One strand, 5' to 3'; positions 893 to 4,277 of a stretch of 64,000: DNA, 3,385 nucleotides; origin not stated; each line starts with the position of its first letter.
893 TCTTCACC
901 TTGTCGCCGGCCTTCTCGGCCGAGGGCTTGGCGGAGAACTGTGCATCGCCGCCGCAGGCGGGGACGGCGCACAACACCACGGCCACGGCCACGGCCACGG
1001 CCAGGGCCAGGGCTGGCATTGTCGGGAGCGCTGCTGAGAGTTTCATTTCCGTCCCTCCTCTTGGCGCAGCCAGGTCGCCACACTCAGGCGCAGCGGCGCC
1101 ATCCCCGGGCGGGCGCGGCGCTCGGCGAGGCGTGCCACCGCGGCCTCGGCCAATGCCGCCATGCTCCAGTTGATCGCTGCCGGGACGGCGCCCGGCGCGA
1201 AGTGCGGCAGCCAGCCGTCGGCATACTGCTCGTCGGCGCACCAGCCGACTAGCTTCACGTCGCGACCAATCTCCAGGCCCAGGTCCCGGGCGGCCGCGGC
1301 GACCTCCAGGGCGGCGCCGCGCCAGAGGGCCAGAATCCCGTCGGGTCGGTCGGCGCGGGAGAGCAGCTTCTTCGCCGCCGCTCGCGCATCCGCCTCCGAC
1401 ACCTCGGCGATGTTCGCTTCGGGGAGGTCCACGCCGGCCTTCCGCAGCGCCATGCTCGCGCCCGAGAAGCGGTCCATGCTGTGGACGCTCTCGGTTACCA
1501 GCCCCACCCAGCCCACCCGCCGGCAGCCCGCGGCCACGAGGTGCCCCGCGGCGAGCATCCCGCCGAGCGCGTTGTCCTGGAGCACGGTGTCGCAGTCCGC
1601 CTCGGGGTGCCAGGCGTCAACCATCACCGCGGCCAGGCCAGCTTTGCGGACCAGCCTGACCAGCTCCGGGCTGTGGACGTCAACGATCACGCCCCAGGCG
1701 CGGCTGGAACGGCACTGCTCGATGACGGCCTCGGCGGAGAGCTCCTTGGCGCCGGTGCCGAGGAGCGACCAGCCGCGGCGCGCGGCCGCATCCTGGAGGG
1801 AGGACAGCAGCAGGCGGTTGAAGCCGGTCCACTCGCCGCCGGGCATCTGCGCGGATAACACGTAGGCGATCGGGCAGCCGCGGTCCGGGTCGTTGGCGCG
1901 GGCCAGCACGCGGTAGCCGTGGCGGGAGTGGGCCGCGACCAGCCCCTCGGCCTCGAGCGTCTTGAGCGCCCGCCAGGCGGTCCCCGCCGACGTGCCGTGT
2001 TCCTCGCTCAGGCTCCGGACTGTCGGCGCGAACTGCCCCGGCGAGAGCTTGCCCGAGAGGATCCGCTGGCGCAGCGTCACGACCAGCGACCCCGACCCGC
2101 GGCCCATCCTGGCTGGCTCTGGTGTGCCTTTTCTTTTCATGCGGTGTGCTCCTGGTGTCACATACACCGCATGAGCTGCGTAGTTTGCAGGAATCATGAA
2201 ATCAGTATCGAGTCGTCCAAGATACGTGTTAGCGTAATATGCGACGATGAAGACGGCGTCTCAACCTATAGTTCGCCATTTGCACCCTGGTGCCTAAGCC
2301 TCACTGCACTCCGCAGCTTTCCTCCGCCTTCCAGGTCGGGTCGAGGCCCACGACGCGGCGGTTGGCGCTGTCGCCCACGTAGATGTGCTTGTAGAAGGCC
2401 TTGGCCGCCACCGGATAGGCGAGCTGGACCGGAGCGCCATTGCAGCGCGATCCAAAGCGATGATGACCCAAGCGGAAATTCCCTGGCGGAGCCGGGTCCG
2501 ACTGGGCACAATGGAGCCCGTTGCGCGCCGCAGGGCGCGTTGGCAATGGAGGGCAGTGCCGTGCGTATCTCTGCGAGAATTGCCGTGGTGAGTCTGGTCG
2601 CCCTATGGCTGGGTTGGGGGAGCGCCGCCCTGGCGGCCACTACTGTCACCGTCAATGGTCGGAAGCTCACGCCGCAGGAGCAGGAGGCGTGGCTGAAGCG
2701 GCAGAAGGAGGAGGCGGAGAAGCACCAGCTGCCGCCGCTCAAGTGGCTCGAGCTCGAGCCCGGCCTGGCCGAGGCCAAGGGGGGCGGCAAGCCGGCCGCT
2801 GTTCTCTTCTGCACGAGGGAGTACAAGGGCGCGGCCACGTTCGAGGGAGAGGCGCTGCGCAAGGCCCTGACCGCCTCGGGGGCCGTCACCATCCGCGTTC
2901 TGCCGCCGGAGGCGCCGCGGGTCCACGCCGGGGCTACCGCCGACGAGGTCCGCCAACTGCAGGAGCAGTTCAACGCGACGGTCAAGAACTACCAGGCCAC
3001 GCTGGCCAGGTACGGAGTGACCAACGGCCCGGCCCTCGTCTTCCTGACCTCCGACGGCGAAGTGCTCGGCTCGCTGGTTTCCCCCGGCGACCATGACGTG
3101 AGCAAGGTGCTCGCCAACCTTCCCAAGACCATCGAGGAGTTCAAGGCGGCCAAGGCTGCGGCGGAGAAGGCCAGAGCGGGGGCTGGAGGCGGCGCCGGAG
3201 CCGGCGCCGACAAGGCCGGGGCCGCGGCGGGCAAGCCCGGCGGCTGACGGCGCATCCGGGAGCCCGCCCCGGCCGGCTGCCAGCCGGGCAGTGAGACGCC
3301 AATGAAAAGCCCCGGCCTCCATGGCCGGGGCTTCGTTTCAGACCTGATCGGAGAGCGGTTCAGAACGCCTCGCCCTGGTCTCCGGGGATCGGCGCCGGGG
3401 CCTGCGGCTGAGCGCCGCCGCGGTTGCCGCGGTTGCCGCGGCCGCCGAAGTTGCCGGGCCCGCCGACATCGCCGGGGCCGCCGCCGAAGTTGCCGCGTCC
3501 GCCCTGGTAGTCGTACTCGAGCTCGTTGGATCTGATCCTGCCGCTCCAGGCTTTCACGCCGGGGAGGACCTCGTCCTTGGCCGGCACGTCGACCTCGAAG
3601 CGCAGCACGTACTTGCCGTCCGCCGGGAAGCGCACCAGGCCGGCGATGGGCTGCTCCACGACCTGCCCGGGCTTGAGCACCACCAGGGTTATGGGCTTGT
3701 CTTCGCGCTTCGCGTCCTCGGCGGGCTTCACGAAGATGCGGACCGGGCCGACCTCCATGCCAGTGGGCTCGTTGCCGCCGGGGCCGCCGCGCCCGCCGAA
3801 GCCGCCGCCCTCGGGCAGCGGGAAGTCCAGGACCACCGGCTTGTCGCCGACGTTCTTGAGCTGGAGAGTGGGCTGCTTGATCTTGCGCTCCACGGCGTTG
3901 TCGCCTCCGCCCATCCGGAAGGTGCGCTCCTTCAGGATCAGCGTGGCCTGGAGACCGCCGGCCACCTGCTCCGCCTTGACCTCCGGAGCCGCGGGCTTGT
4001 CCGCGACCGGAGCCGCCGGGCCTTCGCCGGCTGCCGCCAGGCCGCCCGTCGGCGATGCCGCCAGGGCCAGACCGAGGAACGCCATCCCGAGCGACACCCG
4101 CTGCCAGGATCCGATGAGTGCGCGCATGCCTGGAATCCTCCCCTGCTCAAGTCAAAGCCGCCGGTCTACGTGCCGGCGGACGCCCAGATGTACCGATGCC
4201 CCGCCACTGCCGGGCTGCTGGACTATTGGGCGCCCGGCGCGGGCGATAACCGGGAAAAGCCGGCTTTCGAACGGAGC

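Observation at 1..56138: A ~56-kb glycan-processing super-locus dominated by two expanded secreted beta-propeller families of unknown function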

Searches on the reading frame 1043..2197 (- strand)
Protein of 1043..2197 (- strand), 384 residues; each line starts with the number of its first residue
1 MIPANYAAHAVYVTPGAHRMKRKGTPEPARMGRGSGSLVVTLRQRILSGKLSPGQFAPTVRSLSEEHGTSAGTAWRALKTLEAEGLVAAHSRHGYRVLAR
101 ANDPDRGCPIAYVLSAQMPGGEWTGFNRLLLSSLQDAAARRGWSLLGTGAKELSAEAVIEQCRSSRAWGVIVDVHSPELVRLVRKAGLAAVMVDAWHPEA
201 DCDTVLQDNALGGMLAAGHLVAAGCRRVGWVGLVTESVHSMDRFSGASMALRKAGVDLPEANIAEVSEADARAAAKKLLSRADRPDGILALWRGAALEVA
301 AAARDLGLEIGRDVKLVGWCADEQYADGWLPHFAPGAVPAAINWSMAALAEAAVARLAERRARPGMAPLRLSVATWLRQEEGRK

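Call 4: search_protein_families(library=pfam, proteins=[window:1043-2197:-], max_evalue=0.01)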
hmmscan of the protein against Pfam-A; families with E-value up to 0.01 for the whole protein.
window:1043-2197:- (384 aa): 8 families
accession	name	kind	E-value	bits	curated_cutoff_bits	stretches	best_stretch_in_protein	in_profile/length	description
PF13377.12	Peripla_BP_3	-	6.8e-16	59.2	26.5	1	218-365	2-149/167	Periplasmic binding protein-like domain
PF00392.27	GntR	-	5.2e-12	45.7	27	1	41-97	8-64/64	Bacterial regulatory proteins, gntR family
PF13407.12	Peripla_BP_4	-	3.2e-09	37.2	35.1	1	132-355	18-248/258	Periplasmic binding protein domain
PF00532.27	Peripla_BP_1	-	1.6e-08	34.8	22.2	1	130-307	19-205/281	Periplasmic binding proteins and sugar binding domain of LacI family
PF14502.12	HTH_41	-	0.0016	18.3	25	1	58-89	7-38/48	Helix-turn-helix domain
PF13412.12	HTH_24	-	0.0022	17.9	21.9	1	59-87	19-47/48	Winged helix-turn-helix DNA-binding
PF08279.18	HTH_11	-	0.0088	16.3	25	0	59-96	17-55/55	HTH domain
PF09339.16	HTH_IclR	-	0.0094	16.1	22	0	58-88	19-49/52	IclR helix-turn-helix domain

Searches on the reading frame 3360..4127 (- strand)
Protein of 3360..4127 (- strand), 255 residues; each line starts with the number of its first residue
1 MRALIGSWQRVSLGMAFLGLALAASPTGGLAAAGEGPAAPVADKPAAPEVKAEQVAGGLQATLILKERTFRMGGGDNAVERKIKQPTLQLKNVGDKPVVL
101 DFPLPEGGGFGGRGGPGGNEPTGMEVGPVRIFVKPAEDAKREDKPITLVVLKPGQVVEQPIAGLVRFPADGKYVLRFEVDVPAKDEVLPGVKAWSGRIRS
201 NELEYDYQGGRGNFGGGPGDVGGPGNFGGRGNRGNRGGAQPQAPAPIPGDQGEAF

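Call 4: search_protein_families(library=pfam, proteins=[window:3360-4127:-], max_evalue=0.01)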
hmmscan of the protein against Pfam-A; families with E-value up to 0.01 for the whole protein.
window:3360-4127:- (255 aa): 0 families

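Call 26: search_protein_families(library=ncbifam, proteins=[window:3360-4127:-], max_evalue=0.1)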
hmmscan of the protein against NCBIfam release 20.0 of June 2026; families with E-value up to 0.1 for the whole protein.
window:3360-4127:- (255 aa): 0 families

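Call 52: search_protein_families(library=pfam, proteins=[window:3360-4127:-], max_evalue=10)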
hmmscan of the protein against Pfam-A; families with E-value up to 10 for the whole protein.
window:3360-4127:- (255 aa): 0 families
